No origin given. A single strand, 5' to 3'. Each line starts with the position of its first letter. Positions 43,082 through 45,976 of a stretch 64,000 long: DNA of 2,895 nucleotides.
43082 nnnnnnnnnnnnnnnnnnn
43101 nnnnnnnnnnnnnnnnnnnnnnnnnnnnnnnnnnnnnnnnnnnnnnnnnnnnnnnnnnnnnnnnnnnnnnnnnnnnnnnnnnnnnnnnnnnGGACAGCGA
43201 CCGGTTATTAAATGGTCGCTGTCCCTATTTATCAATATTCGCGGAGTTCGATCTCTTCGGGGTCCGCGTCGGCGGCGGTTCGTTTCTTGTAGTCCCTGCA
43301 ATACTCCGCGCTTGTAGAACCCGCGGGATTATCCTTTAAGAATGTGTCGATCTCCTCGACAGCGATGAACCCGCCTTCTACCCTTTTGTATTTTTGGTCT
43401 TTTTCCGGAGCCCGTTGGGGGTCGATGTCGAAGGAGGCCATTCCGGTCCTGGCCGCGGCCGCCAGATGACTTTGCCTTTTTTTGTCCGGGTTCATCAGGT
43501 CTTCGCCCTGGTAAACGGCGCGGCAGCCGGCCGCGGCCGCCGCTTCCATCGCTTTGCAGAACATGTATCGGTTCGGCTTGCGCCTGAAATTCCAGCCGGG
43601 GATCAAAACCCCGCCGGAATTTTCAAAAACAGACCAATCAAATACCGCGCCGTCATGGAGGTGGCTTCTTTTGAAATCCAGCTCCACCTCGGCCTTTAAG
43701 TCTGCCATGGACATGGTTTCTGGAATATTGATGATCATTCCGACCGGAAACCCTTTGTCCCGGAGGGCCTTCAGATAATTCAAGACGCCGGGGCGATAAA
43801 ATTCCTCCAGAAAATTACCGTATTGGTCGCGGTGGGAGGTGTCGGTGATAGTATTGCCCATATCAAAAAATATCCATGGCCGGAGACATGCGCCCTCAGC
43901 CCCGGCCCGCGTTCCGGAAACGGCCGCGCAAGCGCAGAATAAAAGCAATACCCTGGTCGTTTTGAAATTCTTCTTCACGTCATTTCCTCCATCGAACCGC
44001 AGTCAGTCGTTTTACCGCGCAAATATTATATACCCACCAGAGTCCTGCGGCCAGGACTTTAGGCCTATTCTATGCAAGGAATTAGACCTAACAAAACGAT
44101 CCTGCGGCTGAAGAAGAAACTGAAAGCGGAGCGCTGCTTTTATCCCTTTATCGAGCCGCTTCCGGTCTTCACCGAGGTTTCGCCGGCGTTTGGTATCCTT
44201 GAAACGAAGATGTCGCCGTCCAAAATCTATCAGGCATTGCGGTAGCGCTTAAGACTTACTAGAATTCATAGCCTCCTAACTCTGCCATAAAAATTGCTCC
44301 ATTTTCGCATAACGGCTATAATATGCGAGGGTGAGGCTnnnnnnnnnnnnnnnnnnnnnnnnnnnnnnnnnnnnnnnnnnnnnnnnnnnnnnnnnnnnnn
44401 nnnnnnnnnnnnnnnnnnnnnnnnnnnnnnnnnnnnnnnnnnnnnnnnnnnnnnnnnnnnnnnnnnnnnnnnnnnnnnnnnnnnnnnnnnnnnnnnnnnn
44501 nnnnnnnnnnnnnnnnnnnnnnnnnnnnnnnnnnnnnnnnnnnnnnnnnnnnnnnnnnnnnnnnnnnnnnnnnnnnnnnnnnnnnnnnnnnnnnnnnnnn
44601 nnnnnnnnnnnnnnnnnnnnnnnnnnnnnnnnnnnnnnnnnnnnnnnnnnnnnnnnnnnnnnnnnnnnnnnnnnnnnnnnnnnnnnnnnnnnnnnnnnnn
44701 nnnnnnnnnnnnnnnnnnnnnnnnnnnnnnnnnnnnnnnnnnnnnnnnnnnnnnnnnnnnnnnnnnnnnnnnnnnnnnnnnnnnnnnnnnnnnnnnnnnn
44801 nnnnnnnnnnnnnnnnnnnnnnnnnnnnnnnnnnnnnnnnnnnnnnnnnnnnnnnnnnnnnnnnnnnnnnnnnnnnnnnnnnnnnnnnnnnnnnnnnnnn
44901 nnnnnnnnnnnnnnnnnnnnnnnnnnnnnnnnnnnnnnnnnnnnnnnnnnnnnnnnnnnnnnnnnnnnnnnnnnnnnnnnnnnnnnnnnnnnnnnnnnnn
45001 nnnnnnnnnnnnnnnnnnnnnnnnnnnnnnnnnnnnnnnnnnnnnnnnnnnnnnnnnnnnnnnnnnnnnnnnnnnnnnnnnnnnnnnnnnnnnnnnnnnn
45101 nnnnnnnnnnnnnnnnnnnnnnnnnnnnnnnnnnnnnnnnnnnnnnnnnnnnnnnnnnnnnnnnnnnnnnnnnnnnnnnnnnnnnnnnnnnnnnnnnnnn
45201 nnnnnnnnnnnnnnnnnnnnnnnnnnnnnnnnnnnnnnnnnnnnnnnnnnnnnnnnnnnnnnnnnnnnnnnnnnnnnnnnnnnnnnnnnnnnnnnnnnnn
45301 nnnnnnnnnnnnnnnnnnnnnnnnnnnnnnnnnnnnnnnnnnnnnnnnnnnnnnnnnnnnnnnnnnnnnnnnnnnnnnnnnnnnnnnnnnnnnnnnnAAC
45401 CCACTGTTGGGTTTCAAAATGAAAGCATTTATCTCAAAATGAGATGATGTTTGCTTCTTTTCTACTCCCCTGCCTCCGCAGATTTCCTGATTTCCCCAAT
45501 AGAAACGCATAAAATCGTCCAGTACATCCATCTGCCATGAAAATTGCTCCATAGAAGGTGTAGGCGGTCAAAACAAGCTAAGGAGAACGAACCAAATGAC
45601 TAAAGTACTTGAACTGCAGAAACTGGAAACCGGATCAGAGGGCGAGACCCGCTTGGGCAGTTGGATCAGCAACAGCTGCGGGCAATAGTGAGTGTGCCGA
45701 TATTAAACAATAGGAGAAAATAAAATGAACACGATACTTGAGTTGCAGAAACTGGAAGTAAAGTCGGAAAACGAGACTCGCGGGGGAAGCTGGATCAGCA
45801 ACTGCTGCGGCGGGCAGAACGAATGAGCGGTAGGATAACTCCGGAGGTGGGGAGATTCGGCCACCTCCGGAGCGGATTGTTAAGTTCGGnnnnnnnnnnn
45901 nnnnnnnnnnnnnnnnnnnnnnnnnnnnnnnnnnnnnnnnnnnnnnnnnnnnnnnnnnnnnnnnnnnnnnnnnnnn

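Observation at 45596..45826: Two unannotated class III lanthipeptide precursors with very short single-ring cores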

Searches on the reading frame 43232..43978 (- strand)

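Call 4: search_protein_families(library=pfam, proteins=[window:43232-43978:-], max_evalue=0.01)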
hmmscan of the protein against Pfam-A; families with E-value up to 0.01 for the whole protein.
window:43232-43978:- (248 aa): 1 family
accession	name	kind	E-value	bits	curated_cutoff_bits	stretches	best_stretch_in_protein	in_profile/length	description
PF00702.32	Hydrolase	-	0.00025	21.9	26.4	0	61-149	99-169/191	haloacid dehalogenase-like hydrolase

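Call 5: search_protein_families(library=ncbifam, proteins=[window:43232-43978:-], max_evalue=0.01)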
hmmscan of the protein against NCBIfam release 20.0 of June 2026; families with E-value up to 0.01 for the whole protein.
window:43232-43978:- (248 aa): 1 family
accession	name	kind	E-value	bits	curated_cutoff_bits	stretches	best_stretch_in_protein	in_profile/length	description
TIGR02253.1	CTE7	subfamily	0.0089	15.8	169.75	0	62-92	96-126/221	TIGR02253 family HAD-type hydrolase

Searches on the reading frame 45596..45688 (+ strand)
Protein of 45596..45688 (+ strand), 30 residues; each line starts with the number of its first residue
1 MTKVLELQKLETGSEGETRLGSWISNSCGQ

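Call 4: search_protein_families(library=pfam, proteins=[window:45596-45688:+], max_evalue=0.01)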
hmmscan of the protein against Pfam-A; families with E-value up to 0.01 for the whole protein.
window:45596-45688:+ (30 aa): 0 families

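Call 5: search_protein_families(library=ncbifam, proteins=[window:45596-45688:+], max_evalue=0.01)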
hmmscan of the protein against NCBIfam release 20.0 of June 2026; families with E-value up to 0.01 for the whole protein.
window:45596-45688:+ (30 aa): 3 families
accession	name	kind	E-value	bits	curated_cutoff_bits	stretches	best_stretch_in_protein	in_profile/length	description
NF038154.3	lanthi_III_a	subfamily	7.6e-06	26.4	22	1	1-28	1-41/41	class III lanthipeptide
NF038159.1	lanthi_III_b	subfamily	1.1e-05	25.3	30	1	2-30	1-29/38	class III lanthipeptide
NF050143.1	noursin_NorA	equivalog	0.0054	16.6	40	1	1-13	1-13/34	noursin family copper-binding tricyclic lanthipeptide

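Call 6: list_cluster_members(proteins=[window:45596-45685:+, window:45725-45823:+, window:45890-48553:+, window:44294-45394:+, window:48540-50114:+, window:50567-51700:+])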
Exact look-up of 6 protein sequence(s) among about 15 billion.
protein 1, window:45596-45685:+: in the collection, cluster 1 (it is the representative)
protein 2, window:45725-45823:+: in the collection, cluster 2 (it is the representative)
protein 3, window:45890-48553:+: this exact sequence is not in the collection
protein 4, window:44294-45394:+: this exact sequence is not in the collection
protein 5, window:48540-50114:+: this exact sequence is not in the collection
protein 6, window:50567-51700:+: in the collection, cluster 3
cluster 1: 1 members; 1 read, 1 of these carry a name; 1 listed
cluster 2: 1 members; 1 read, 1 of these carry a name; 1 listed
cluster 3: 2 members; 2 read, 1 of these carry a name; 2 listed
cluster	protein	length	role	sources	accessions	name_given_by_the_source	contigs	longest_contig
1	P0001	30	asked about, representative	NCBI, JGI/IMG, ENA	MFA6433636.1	MAG: class III lanthipeptide [Elusimicrobiales bacterium]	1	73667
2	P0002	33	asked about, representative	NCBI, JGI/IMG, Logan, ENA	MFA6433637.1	MAG: class III lanthipeptide [Elusimicrobiales bacterium] | hypothetical protein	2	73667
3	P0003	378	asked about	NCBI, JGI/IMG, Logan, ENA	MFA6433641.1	MAG: radical SAM protein [Elusimicrobiales bacterium] | uncharacterized protein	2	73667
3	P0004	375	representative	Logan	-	-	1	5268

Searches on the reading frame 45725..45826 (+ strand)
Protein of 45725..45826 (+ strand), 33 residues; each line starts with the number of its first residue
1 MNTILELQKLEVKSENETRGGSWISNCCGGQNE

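Call 4: search_protein_families(library=pfam, proteins=[window:45725-45826:+], max_evalue=0.01)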
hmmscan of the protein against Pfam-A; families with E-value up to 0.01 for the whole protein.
window:45725-45826:+ (33 aa): 1 family
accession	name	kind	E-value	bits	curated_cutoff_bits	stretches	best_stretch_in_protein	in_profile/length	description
PF19402.4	RamS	-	0.005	17.7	24.3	1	1-29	1-34/44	Lanthionine-containing peptide SapB precursor RamS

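Call 5: search_protein_families(library=ncbifam, proteins=[window:45725-45826:+], max_evalue=0.01)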
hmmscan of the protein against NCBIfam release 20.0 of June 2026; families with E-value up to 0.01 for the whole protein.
window:45725-45826:+ (33 aa): 3 families
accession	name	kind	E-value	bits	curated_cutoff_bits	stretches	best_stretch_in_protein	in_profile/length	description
NF038154.3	lanthi_III_a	subfamily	1.5e-07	31.9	22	1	1-28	1-41/41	class III lanthipeptide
NF038159.1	lanthi_III_b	subfamily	5.3e-06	26.4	30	1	2-30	1-29/38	class III lanthipeptide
NF033212.1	SapB_AmfS_lanti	subfamily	0.0015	18.7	25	1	3-25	2-27/42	SapB/AmfS family lanthipeptide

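Call 54: search_protein_representatives(alignment_id=A4)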
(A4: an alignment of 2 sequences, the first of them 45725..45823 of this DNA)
Query: 2 sequences, 33 profile positions. Proteins with E-value up to 0.001 (for the whole library): 6; up to 1e-10: 2; up to 1e-30: 0. The best 6 are listed.
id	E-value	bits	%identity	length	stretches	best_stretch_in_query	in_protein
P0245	4.3e-12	61.7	-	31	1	1-29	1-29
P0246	7.1e-11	57.8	-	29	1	1-29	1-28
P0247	6.8e-05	38.7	-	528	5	13-26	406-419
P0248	9.9e-05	38.1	-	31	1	1-29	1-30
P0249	1.2e-04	37.9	-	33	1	1-30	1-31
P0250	7.4e-04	35.4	-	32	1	1-29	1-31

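Call 81: find_encoding_contigs(protein=P0245, flank=6000, max_places=3)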
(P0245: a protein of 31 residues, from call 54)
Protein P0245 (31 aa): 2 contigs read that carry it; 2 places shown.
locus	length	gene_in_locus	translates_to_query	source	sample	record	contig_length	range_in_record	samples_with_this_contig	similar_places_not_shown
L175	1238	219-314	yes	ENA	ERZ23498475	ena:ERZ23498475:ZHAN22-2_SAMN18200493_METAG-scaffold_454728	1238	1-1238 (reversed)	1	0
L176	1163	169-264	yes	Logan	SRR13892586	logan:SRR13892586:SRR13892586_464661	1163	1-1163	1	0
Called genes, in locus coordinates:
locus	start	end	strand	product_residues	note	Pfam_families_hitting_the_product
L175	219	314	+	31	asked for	-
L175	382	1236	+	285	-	?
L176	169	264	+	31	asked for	-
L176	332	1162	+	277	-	?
